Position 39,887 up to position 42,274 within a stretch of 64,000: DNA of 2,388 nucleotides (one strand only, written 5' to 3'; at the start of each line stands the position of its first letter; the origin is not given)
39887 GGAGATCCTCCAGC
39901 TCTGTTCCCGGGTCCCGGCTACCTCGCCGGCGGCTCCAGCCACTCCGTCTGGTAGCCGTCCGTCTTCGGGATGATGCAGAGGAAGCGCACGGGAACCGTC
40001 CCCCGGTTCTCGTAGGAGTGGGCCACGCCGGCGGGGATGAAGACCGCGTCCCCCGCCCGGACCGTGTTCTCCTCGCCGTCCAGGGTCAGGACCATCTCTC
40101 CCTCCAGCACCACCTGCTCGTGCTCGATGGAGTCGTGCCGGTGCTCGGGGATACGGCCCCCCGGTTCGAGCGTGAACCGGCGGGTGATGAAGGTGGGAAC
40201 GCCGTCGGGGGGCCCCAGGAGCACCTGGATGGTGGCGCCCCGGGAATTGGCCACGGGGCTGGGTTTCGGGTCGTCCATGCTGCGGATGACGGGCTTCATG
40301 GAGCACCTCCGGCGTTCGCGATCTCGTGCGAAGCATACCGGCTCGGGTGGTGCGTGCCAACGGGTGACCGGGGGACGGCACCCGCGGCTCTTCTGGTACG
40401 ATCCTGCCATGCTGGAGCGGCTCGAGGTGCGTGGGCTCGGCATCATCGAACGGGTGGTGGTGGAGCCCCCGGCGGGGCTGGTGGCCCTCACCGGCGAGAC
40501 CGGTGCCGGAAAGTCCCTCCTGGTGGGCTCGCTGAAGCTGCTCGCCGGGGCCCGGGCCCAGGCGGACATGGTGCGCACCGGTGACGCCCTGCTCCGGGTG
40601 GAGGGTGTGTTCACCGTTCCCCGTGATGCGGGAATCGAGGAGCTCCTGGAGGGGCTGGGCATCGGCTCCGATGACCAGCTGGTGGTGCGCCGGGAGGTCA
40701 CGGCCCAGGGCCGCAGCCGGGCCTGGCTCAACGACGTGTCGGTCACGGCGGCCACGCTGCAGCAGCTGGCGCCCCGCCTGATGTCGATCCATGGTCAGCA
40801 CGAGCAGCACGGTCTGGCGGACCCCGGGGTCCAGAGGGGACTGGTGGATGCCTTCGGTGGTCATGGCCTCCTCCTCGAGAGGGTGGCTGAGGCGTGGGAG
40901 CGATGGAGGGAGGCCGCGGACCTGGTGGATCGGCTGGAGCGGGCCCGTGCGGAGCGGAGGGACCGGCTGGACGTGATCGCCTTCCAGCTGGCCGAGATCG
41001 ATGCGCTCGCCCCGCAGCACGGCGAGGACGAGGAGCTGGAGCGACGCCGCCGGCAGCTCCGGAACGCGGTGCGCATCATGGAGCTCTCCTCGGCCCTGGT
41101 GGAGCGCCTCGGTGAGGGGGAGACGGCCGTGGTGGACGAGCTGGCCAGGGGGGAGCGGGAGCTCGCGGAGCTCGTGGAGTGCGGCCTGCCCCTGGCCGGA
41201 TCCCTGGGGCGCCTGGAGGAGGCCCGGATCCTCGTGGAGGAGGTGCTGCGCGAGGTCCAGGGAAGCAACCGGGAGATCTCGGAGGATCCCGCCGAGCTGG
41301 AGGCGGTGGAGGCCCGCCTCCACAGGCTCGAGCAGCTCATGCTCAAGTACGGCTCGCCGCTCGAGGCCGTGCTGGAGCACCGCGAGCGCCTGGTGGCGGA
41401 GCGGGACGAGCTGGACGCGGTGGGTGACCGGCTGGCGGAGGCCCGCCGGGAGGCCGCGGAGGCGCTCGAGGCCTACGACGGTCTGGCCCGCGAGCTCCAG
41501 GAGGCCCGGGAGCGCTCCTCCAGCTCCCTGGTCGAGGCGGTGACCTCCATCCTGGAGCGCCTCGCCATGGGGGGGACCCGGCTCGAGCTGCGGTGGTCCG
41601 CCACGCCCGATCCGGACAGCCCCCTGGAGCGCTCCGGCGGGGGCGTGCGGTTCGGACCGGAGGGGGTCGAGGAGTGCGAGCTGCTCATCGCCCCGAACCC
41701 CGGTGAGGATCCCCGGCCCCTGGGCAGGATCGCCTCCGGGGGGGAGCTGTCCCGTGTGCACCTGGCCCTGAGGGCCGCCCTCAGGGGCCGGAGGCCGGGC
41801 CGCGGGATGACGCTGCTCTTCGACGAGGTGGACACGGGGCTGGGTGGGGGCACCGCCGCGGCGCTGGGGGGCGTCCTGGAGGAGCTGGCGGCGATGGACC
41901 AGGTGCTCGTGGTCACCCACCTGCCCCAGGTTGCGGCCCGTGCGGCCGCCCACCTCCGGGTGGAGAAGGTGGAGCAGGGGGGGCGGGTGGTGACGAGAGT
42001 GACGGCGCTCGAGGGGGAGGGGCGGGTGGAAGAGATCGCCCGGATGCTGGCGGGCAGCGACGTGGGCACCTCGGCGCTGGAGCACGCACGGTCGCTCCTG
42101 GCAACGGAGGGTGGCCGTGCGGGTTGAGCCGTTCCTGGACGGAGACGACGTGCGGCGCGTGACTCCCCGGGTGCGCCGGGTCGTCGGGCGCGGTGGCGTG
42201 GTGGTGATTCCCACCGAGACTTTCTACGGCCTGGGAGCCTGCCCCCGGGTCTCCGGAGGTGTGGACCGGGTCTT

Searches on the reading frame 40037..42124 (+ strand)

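Call 37: search_protein_families(library=pfam, proteins=[window:40037-42124:+], max_evalue=0.0001)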
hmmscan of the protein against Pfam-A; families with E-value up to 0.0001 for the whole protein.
window:40037-42124:+ (696 aa): 1 family
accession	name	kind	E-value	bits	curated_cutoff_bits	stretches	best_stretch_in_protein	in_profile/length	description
PF02463.25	SMC_N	-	1.8e-13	50.9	40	1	126-648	2-217/220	RecF/RecN/SMC N terminal domain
